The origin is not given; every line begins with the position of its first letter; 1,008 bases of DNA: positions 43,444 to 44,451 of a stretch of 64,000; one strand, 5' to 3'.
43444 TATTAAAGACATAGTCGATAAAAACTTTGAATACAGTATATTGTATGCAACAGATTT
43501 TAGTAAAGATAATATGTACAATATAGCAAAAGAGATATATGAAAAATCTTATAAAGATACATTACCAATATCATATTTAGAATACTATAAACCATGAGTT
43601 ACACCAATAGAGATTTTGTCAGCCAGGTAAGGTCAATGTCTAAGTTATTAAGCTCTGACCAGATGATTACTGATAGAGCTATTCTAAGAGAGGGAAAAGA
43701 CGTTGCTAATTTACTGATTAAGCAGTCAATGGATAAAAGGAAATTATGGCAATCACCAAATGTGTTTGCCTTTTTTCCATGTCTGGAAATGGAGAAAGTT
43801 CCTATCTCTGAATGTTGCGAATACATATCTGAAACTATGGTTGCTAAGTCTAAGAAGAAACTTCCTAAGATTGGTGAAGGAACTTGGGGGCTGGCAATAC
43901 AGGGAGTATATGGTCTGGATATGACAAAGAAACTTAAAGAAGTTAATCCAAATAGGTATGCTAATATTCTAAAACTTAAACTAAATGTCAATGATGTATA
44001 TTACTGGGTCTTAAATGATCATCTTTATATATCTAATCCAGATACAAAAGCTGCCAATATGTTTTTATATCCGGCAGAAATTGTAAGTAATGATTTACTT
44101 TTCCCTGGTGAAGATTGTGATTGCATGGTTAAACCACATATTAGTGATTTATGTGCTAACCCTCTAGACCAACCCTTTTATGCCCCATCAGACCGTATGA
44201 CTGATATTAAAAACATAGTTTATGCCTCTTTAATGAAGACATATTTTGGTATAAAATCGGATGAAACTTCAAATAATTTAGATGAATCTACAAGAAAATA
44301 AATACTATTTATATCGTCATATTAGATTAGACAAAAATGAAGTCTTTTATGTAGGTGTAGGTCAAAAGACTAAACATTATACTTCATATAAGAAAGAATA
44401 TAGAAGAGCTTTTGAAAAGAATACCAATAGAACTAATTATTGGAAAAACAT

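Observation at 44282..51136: Free-standing GIY-YIG homing endonuclease plus a decayed second copy 6 kb downstream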

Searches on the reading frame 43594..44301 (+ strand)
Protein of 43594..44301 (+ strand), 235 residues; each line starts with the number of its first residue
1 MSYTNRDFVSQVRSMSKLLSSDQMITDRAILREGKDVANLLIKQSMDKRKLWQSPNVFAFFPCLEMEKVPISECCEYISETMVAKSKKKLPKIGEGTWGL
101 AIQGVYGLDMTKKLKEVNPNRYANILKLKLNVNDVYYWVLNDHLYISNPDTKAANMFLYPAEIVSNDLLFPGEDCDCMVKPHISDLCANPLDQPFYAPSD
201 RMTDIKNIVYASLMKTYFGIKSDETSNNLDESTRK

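Call 6: search_protein_families(library=pfam, proteins=[window:43594-44301:+], max_evalue=0.01)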
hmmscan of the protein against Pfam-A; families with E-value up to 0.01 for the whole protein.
window:43594-44301:+ (235 aa): 1 family
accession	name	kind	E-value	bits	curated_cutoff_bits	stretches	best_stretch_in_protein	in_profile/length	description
PF25702.1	CrAss_Ring_2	-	1.5e-14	54.6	27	1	9-230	3-208/210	Phage tail ring protein 2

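Call 7: search_protein_families(library=phrogs, proteins=[window:43594-44301:+], max_evalue=0.001)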
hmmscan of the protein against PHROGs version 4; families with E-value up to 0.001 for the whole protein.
window:43594-44301:+ (235 aa): 1 family
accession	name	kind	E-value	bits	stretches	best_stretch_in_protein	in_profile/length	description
phrog_9863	-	head and packaging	2.9e-16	60.8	1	10-232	9-232/236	virion structural protein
